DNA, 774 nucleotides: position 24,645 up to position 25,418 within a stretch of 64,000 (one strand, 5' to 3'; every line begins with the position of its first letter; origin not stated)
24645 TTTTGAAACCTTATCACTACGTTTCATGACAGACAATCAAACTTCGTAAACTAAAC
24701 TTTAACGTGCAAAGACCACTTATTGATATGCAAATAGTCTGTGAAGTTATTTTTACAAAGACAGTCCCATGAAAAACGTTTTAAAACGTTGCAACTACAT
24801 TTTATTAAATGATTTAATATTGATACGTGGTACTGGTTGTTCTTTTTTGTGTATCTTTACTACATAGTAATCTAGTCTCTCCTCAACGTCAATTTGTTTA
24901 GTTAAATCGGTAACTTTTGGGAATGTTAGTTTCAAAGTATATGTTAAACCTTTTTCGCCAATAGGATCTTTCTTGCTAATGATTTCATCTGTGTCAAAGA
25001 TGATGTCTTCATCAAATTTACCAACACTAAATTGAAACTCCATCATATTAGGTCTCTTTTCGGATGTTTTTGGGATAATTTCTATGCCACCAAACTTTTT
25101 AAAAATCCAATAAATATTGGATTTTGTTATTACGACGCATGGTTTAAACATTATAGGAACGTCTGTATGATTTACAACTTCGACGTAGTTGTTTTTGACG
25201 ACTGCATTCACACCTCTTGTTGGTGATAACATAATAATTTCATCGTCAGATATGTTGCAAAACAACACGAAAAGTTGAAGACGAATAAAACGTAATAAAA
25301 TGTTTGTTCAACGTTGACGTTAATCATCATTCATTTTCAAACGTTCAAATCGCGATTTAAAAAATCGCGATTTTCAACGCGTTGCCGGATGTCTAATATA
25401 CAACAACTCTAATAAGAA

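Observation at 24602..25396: TIR-bounded 795-bp element full of CpG palindromes carrying a non-transposase ORF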

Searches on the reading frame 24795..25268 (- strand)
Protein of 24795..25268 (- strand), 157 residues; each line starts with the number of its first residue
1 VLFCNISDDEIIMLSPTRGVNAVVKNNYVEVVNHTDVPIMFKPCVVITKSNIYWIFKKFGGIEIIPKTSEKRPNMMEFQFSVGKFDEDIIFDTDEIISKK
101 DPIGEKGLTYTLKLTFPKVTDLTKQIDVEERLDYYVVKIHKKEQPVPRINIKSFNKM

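Call 7: search_protein_families(library=pfam, proteins=[window:24795-25268:-], max_evalue=1)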
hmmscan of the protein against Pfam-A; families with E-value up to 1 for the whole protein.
window:24795-25268:- (157 aa): 1 family
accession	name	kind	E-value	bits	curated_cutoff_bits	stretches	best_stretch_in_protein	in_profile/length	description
PF12173.13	BacteriocIIc_cy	-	0.21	12.3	27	1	44-72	26-53/91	Bacteriocin class IIc cyclic gassericin A-like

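Call 12: find_encoding_contigs(protein=window:24795-25232:-, flank=10000, max_places=6)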
Protein window:24795-25232:- (145 aa): no gene with exactly this product is on record in the collection.

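Call 13: find_homologous_proteins(query=window:24798-25232:-, max_evalue=0.01)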
Query window:24798-25232:-: 9 candidates shared short words with the query, none scored E <= 0.01.
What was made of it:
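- Tried and rejected: Call 13 also missed P0011, which the exhaustive search found, so that negative result is weak.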

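Call 25: search_protein_representatives(protein=window:24798-25232:-)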
Query: 145 residues. Proteins with E-value up to 0.001 (for the whole library): 4; up to 1e-10: 2; up to 1e-30: 0. The best 4 are listed.
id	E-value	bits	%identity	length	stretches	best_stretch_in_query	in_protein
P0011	9.3e-22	93.6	96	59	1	96-145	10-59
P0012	8.5e-16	74.3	-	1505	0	-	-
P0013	3.0e-04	36.9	21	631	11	21-69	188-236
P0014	3.0e-04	36.9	28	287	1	3-114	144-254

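Call 26: predict_structure(protein=window:24798-25232:-)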
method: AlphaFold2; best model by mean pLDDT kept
length: 145 residues; sequences in the alignment: 1
mean_pLDDT: 47.5   pTM: 0.41
mean pLDDT of the five models: 47.5, 41.3, 39.5, 29.4, 28.1
residues with pLDDT >= 90: 0; 70-90: 2; 50-70: 69; < 50: 74
segments of 3 or more residues with pLDDT < 50: 1-31, 48-52, 69-97, 138-145
pLDDT, mean of each block of 10 residues (from residue 1): 30 36 38 54 54 56 54 32 29 46 59 66 64 53 37
secondary structure, 60 per line:
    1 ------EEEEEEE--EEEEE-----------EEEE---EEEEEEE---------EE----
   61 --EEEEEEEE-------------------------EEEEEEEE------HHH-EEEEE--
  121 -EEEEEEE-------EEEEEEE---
elements in order: E7-13 E16-20 E32-35 E39-45 E63-70 E96-103 E114-118 E122-128 E136-142
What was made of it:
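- Tried and rejected: The single-sequence AlphaFold model was too poor to use (pLDDT 47.5, call 26).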

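Call 28: list_cluster_members(proteins=[P0014, P0011])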
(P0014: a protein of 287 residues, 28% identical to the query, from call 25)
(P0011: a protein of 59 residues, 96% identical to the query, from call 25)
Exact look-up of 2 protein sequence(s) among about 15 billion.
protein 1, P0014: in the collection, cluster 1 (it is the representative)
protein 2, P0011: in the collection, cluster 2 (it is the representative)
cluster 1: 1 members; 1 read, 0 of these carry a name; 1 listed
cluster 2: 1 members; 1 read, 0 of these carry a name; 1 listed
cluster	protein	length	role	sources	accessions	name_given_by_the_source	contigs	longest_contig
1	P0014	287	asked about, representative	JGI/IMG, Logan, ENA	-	-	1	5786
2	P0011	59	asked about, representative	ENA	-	-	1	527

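Call 30: find_encoding_contigs(protein=P0011, flank=5000)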
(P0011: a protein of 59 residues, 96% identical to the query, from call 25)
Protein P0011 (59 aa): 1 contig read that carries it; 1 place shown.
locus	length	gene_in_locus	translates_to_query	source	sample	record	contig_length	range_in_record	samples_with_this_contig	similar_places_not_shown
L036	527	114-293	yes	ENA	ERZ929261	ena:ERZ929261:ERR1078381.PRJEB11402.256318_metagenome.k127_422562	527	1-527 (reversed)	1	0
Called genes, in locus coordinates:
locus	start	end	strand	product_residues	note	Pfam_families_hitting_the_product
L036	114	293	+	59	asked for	-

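Call 31: find_encoding_contigs(protein=P0014, flank=6000)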
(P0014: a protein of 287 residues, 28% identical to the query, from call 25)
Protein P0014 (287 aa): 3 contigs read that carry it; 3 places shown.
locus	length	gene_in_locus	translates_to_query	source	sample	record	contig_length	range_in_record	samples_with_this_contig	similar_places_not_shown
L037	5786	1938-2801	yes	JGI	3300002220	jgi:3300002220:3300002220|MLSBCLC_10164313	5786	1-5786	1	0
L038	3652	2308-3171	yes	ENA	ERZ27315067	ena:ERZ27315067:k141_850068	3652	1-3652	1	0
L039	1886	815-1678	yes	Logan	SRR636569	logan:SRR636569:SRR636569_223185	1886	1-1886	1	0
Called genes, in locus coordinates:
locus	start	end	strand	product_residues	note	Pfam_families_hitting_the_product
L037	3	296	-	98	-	?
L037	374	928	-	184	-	-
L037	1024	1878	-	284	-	PF01609:DDE_Tnp_1, PF13359:DDE_Tnp_4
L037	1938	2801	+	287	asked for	-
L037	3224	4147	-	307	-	PF05577:Peptidase_S28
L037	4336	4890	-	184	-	PF05577:Peptidase_S28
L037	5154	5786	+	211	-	?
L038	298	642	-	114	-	-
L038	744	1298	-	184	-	-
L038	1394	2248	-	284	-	PF01609:DDE_Tnp_1, PF13359:DDE_Tnp_4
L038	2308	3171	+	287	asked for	-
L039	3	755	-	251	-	?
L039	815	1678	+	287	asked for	-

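Call 40: search_protein_families(library=pfam, proteins=[P0014, L037:1024-1944:-, L037:374-928:-, L037:3-296:-], max_evalue=1)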
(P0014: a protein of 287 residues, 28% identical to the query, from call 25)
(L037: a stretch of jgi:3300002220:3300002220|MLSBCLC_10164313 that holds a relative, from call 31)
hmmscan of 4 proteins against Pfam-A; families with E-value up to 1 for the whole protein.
P0014 (287 aa): 0 families

L037:1024-1944:- (306 aa): 3 families
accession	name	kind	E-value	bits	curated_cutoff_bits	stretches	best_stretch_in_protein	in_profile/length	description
PF13359.12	DDE_Tnp_4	-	6e-28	97.9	24.8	1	138-288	1-158/158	DDE superfamily endonuclease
PF01609.27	DDE_Tnp_1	-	7e-12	46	23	1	136-282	7-194/200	Transposase DDE domain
PF13613.12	HTH_Tnp_4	-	0.024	14.7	27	1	70-113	9-52/53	Helix-turn-helix of DDE superfamily endonuclease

L037:374-928:- (184 aa): 0 families

L037:3-296:- (98 aa): 2 families
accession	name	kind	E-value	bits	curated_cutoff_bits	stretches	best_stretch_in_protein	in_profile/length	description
PF18375.7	CDH1_2_SANT_HL1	-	0.061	14.4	34.4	1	15-59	26-70/91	CDH1/2 SANT-Helical linker 1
PF21360.3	PylC-like_N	-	0.1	13.2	27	1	26-64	47-89/96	PylC-like, N-terminal domain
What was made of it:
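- On Class II cut-and-paste (TIR) DNA transposon, non-autonomous copy: The ORF's homologue P0014 is adjacent to a DDE_Tnp_4 gene in an environmental eukaryote (calls 31, 40).
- On PHIS superfamily, Pangu group: For the linked L038 transposase only the Pfam DDE_Tnp_4 match (6e-28) is available (call 40).
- On PIF/Harbinger group (strict sense): There is no Pfam family at E<=1 for P0014, and none that is meaningful for the window ORF (calls 7, 40).
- On Tc1/mariner: The only traceable relative is linked to DDE_Tnp_4 (calls 31, 40).
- The only relative of the cargo ORF sits beside a DDE_Tnp_4 transposase, not a Tc1/mariner one (calls 31, 40).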

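Call 42: find_homologous_proteins(query=A1, max_evalue=0.01)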
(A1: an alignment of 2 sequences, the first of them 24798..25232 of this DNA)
Query A1 (2 sequences) (145 aa, profile of the alignment): 1 proteins with E <= 0.01 among 1090 candidates.
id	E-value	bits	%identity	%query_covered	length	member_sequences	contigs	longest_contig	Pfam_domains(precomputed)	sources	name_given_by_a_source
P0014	2.8e-175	599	33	33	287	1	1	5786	-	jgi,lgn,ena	-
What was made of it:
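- Tried and rejected: The word-index protein search with the ORF found nothing (call 13), and with the ORF+P0014 alignment it found only P0014 itself (call 42).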

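Call 51: find_related_loci(query=A1, collection=viral_contigs, flank=5000)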
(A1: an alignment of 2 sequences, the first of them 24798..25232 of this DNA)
Query A1 (145 aa) in viral_contigs; peptide patterns used: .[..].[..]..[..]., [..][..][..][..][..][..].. (x = any residue, [..] = any of these).
117 stretches matched a pattern, but none encodes a relative of the query by tblastn (E <= 1e-3).
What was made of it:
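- Tried and rejected: The viral scan for relatives of the ORF was negative (call 51).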

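Call 54: predict_structure(alignment_id=A1)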
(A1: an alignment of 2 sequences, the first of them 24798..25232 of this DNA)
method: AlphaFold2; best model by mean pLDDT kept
length: 145 residues; sequences in the alignment: 2
mean_pLDDT: 58.2   pTM: 0.53
mean pLDDT of the five models: 58.2, 50.2, 46.1, 44.3, 43.5
residues with pLDDT >= 90: 0; 70-90: 22; 50-70: 87; < 50: 36
segments of 3 or more residues with pLDDT < 50: 1-4, 77-88, 107-110, 132-145
pLDDT, mean of each block of 10 residues (from residue 1): 51 57 59 66 71 66 69 53 42 70 56 63 68 36 32
secondary structure, 60 per line:
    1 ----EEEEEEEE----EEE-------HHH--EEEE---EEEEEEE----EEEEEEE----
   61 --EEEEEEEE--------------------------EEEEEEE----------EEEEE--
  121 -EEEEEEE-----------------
elements in order: E5-12 E17-19 E32-35 E39-45 E50-56 E63-70 E97-103 E114-118 E122-128

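Call 56: fold_search(model_id=the predicted structure, library=pdb)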
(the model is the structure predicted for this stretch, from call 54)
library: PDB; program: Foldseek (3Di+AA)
matches with E <= 10: 334; with E <= 0.001: 0
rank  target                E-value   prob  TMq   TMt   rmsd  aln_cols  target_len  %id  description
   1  6l6m_A                2.2e-03  1.00  0.43  0.57   7.6       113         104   14  HSP18.5 from E. histolytica (released 2020-11-04)
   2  3w1z_A                2.2e-03  1.00  0.46  0.49   7.9       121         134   14  Heat shock protein 16.0 from Schizosaccharomyces pombe (released 2013-03-13)
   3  6l6m_B                3.3e-03  1.00  0.43  0.57   7.7       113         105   14  HSP18.5 from E. histolytica (released 2020-11-04)
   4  4i88_A                3.8e-03  1.00  0.41  0.50   9.2       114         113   16  R107G HSP16.5 (released 2013-11-13)
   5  3w1z_B                4.8e-03  1.00  0.42  0.43   8.5       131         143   11  Heat shock protein 16.0 from Schizosaccharomyces pombe (released 2013-03-13)
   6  5zs6_A                7.0e-03  1.00  0.45  0.56   7.7       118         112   17  Dodecameric structure of a small Heat Shock Protein from Mycobacterium marinum M: Form-2 (released 2019-01-30)
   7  4yl9_A                9.2e-03  1.00  0.38  0.44   8.6       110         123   10  Crystal Structure of wild-type of hsp14.1 from Sulfolobus solfatataricus P2 (released 2015-11-04)
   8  3gla_B                9.7e-03  1.00  0.39  0.54   8.0       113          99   10  Crystal Structure of the hspA from Xanthomonas axonopodis (released 2009-03-24)
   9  5zul_A                1.2e-02  1.00  0.40  0.57   7.0       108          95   13  Small heat shock protein from Mycobacterium marinum M : Form-3 (released 2019-01-30)
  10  7bzw_1                1.2e-02  0.99  0.36  0.49  10.7       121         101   13  Structure of Hsp21 (released 2021-04-28)
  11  5zs3_A                1.4e-02  1.00  0.46  0.57   7.8       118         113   15  Small heat shock protein from M. marinum:Form-1 (released 2019-01-30)
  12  5ds1_C                1.4e-02  1.00  0.40  0.59   6.6       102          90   10  Core domain of the class II small heat-shock protein HSP 17.7 from Pisum sativum (released 2016-09-28)
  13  3w1z_C                1.4e-02  1.00  0.45  0.50  11.6       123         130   12  Heat shock protein 16.0 from Schizosaccharomyces pombe (released 2013-03-13)
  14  4ylb_A                1.4e-02  1.00  0.43  0.47   9.3       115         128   10  Crystal Structure of A102D mutant of hsp14.1 from Sulfolobus solfatataricus P2 (released 2015-11-04)
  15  5zul_F                1.4e-02  1.00  0.44  0.55   7.5       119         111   15  Small heat shock protein from Mycobacterium marinum M : Form-3 (released 2019-01-30)
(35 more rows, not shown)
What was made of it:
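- Closest known: Small heat-shock protein alpha-crystallin domain / CS. Same: All of the 50 best PDB matches shown are sHSP or CS domains (call 56).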

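Call 72: find_encoding_contigs(protein=window:24798-25268:-, flank=5000)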
Protein seq(157 aa) (157 aa): no gene with exactly this product is on record in the collection.

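Call 75: search_solved_structures(query=A1, max_evalue=10, show_alignments=2)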
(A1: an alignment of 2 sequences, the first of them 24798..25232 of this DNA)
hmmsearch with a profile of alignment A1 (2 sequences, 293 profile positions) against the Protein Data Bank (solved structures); distinct sequences matched with E-value up to 10: 1.
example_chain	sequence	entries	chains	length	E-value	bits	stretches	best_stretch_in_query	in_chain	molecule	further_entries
8amz_J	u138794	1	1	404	1.1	11.5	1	197-287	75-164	AAA domain-containing protein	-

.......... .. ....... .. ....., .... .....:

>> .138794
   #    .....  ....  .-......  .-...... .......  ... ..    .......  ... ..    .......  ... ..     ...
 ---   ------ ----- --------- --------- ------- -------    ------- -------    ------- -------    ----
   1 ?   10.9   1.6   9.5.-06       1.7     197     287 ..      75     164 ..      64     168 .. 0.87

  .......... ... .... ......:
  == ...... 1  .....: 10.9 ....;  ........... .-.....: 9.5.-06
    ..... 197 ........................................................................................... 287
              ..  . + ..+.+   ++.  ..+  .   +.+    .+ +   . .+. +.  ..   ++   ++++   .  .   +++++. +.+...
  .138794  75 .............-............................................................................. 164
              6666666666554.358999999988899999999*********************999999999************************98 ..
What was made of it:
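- On HSP20 / CS domain proteins: There is no such Pfam or PDB sequence hit (calls 7, 75).
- Closest known: Small heat-shock protein alpha-crystallin domain / CS. Different: There is no sequence-level match to HSP20/CS in Pfam or PDB (calls 7, 75).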
